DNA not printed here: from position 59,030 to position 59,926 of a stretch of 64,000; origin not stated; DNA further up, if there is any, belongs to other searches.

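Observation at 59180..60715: H-NOX haem sensor domain fused directly to a eukaryotic-like Ser/Thr kinase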

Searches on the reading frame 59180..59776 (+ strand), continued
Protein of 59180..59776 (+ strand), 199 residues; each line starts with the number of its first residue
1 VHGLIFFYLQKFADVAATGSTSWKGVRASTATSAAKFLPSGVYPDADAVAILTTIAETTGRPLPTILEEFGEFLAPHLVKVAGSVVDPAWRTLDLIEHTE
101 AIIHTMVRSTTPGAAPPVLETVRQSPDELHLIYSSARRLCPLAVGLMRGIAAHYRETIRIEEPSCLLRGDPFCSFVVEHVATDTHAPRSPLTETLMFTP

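Call 57: search_protein_families(library=pfam, proteins=[L153:4220-5164:+, L153:5118-5948:+, L153:7630-9339:-, L153:9358-10032:-, L149:3054-4226:+, L149:4210-5691:+, L149:7616-9508:+, L157:4199-5194:+, L157:5216-5917:+, L157:7565-8152:-], max_evalue=0.0001)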
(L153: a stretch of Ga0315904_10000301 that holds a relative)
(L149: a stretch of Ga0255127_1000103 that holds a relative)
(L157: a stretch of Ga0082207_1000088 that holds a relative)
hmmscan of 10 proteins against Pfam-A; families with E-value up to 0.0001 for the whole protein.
L153:4220-5164:+ (314 aa): 1 family
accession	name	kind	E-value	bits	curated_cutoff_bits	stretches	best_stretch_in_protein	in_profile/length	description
PF00248.27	Aldo_ket_red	-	8.2e-76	255.3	24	1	15-299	1-274/291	Aldo/keto reductase family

L153:5118-5948:+ (276 aa): 1 family
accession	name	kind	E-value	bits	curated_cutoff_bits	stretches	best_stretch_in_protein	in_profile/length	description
PF01966.28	HD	-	1e-07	32.7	22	1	64-176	2-115/116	HD domain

L153:7630-9339:- (569 aa): 2 families
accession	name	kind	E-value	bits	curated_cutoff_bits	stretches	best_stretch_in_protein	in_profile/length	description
PF12831.13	FAD_oxidored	-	2.2e-118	396.6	27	1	55-559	1-416/416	FAD dependent oxidoreductase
PF03486.20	HI0933_like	-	1.2e-05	25.3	50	1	55-255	2-190/244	HI0933-like protein Rossmann domain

L153:9358-10032:- (224 aa): 1 family
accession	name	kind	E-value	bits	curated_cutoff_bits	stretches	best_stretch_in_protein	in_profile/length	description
PF04403.18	PqiA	-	4e-43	147.4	23.8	1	74-222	2-152/156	Paraquat-inducible protein A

L149:3054-4226:+ (390 aa): 3 families
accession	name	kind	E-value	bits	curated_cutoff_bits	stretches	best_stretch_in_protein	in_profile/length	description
PF00465.25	Fe-ADH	-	3.1e-46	157.5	31.3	1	12-180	1-168/168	Iron-containing alcohol dehydrogenase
PF25137.1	ADH_Fe_C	-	1.7e-40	139.3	27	1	191-382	1-193/194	Fe-containing alcohol dehydrogenase family, C-terminal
PF13685.12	Fe-ADH_2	-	2e-09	38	28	1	18-112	3-95/149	Iron-containing alcohol dehydrogenase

L149:4210-5691:+ (493 aa): 1 family
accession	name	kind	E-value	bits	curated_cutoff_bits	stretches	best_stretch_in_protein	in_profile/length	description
PF00171.27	Aldedh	-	8.1e-148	493.2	23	1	29-487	9-460/461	Aldehyde dehydrogenase family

L149:7616-9508:+ (630 aa): 3 families
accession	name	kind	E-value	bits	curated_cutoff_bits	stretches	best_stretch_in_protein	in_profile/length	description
PF05448.18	AXE1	-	1.3e-08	34.4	21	1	92-249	62-206/321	Acetyl xylan esterase (AXE1)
PF00326.27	Peptidase_S9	-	2.7e-05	24.2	22.6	0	209-336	54-190/213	Prolyl oligopeptidase family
PF01738.24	DLH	-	3.3e-05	24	21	0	207-335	85-188/217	Dienelactone hydrolase family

L157:4199-5194:+ (331 aa): 1 family
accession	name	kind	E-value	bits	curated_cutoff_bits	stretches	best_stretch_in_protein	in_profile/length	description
PF00248.27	Aldo_ket_red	-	9.2e-78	261.7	24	1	31-316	2-276/291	Aldo/keto reductase family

L157:5216-5917:+ (233 aa): 1 family
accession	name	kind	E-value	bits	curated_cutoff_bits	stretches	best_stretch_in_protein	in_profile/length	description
PF01966.28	HD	-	1.8e-08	35.1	22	1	36-138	2-115/116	HD domain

L157:7565-8152:- (195 aa): 1 family
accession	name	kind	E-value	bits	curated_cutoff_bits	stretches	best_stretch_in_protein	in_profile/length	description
PF04403.18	PqiA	-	2.6e-40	138.3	23.8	1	45-194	2-153/156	Paraquat-inducible protein A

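Call 58: search_protein_families(library=pfam, proteins=[L146:6573-7931:+, L146:8058-8549:+, L146:5024-5368:+, L156:3068-5818:+, L156:1930-2751:+, L138:5200-5790:+, L138:4208-4963:+, L138:7597-9582:-, L101:2939-5983:+, L101:7973-11233:-], max_evalue=0.0001)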
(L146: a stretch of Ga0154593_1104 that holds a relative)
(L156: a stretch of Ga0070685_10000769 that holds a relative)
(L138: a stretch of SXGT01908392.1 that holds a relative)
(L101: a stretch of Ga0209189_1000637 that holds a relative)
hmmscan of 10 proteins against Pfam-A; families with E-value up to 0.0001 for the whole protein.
L146:6573-7931:+ (452 aa): 3 families
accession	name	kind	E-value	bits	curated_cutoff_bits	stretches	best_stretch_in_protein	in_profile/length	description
PF00919.26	UPF0004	-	2.3e-29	101.8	27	1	7-106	1-98/98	Uncharacterized protein family UPF0004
PF04055.27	Radical_SAM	-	1.3e-26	94.1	29.5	1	152-323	2-166/166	Radical SAM superfamily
PF18693.7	TRAM_2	-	3.9e-14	53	27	1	380-443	2-62/63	TRAM domain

L146:8058-8549:+ (163 aa): 2 families
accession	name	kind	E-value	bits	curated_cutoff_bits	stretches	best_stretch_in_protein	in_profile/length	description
PF00011.27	HSP20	-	2.7e-23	82.4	20.8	1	55-150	5-101/102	Hsp20/alpha crystallin family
PF17886.7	ArsA_HSP20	-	4e-12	46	22.5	1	57-137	2-63/63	HSP20-like domain found in ArsA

L146:5024-5368:+ (114 aa): 2 families
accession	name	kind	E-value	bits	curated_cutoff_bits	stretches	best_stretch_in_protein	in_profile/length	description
PF18765.7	Polbeta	-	3.2e-11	43.7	26.9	1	25-111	9-88/93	Polymerase beta, Nucleotidyltransferase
PF01909.29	NTP_transf_2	-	9.1e-10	39.2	21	1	23-78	13-69/93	Nucleotidyltransferase domain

L156:3068-5818:+ (916 aa): 1 family
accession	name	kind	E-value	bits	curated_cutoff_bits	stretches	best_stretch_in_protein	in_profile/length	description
PF09335.16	VTT_dom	-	1.9e-25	90.1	33.9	1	752-869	1-122/123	VTT domain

L156:1930-2751:+ (273 aa): 0 families

L138:5200-5790:+ (196 aa): 1 family
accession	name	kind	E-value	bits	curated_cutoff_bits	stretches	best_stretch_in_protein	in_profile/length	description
PF05995.18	CDO_I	-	9.4e-17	61.5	23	1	52-173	44-168/170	Cysteine dioxygenase type I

L138:4208-4963:+ (251 aa): 0 families

L138:7597-9582:- (661 aa): 1 family
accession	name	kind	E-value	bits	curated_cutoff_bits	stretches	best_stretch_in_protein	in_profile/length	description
PF08757.17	CotH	-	1.4e-50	173.1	23.8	1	122-422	1-295/322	CotH kinase protein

L101:2939-5983:+ (1014 aa): 0 families

L101:7973-11233:- (1086 aa): 1 family
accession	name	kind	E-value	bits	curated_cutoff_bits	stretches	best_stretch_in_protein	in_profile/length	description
PF05960.17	DUF885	-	7.9e-104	349.6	32.4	1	545-1077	1-531/532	Bacterial protein of unknown function (DUF885)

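Call 74: predict_structure(alignment_id=A4)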
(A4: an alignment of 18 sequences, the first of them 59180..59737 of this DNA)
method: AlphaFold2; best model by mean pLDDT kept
length: 186 residues; sequences in the alignment: 18
mean_pLDDT: 71.0   pTM: 0.70
mean pLDDT of the five models: 71.0, 70.8, 69.6, 67.8, 59.6
residues with pLDDT >= 90: 0; 70-90: 112; 50-70: 48; < 50: 26
segments of 3 or more residues with pLDDT < 50: 20-41
pLDDT, mean of each block of 10 residues (from residue 1): 66 64 44 39 63 81 86 84 80 82 68 59 82 73 87 86 62 81 53
secondary structure, 60 per line:
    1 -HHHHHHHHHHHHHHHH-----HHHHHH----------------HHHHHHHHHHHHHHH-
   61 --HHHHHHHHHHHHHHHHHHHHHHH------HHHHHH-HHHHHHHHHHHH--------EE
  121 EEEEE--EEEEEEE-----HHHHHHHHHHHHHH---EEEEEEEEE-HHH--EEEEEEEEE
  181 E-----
elements in order: H2-17 H23-28 H45-59 H63-85 H92-97 H99-110 E119-125 E128-134 H140-153 E157-165 E172-181

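Call 76: fold_search(model_id=the predicted structure, library=pdb)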
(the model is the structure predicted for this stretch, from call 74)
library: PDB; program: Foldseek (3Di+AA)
matches with E <= 10: 656; with E <= 0.001: 89
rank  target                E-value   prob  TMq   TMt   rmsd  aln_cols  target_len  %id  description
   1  4u99_B                1.1e-11  1.00  0.77  0.77   6.3       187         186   26  Crystal structure of an H-NOX protein from S. oneidensis in the Fe(II) ligation state, Q154A/Q155A/K156A mutant (released 2014-10-01)
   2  4u99_A                2.0e-11  1.00  0.78  0.78   6.1       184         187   26  Crystal structure of an H-NOX protein from S. oneidensis in the Fe(II) ligation state, Q154A/Q155A/K156A mutant (released 2014-10-01)
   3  2kii_MODEL_1_A        2.2e-11  1.00  0.76  0.78   6.4       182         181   26  NMR structure of the SO2144 H-NOX domain from Shewanella oneidensis in the Fe(II)CO ligation state (released 2009-11-17)
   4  4u9b                  4.0e-11  1.00  0.76  0.79   6.2       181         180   26  Crystal structure of an H-NOX protein from S. oneidensis in the Fe(II)NO ligation state (released 2014-10-01)
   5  2kil_MODEL_1_A        1.1e-10  1.00  0.77  0.79   6.2       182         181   25  NMR structure of the H103G mutant SO2144 H-NOX domain from Shewanella oneidensis in the Fe(II)CO ligation stat (released 2009-11-17)
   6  3sj5_A                2.7e-10  1.00  0.74  0.74   6.8       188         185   17  I5F Mutant Structure of T. Tengcongensis H-NOX (released 2011-07-20)
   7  3sj5_B                3.5e-10  1.00  0.73  0.74   6.3       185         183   17  I5F Mutant Structure of T. Tengcongensis H-NOX (released 2011-07-20)
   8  6cww_A                1.4e-09  1.00  0.70  0.70   6.4       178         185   16  Cs H-NOX mutant with unnatural amino acid 4-cyano-L-phenylalanine at site 5 (released 2018-05-16)
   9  4iae_A                1.6e-09  1.00  0.72  0.73   6.1       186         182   20  Crystal structure of BAY 60-2770 bound to nostoc H-NOX domain (released 2013-11-20)
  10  3eee_A                1.6e-09  1.00  0.70  0.69   6.9       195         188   18  Probing the function of heme distortion in the H-NOX family (released 2008-11-25)
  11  1u4h_A                1.7e-09  1.00  0.70  0.69   5.9       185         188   18  Crystal structure of an oxygen binding H-NOX domain related to soluble guanylate cyclases (oxygen complex) (released 2004-08-31)
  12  6ocv_MODEL_1_A        1.8e-09  1.00  0.72  0.71   6.5       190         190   18  Solution structure of the H-NOX protein from Shewanella woodyi in the Fe(II)CO ligation state (released 2020-05-06)
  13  3nvr_A                2.1e-09  1.00  0.69  0.71   6.0       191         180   20  Modulating Heme Redox Potential Through Protein-Induced Porphyrin Distortion (released 2010-09-08)
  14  4it2_A                3.0e-09  1.00  0.73  0.74   6.2       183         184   18  Mn(III)-PPIX bound Tt H-NOX (released 2013-02-27)
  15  3tf8_B                3.3e-09  1.00  0.73  0.74   6.0       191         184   18  Crystal structure of an H-NOX protein from Nostoc sp. PCC 7120 (released 2011-11-09)
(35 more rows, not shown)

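Call 78: search_protein_families(library=pfam, proteins=[P0121], max_evalue=0.001)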
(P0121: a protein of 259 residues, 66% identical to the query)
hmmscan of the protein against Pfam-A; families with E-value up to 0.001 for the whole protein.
P0121 (259 aa): 2 families
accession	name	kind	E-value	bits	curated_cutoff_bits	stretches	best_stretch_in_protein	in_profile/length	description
PF00486.34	Trans_reg_C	-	4.6e-29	100.8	26.2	1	171-244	1-77/77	Transcriptional regulatory protein, C terminal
PF07700.20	HNOB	-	1.2e-23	84.2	25.5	1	3-161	2-162/163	Haem-NO-binding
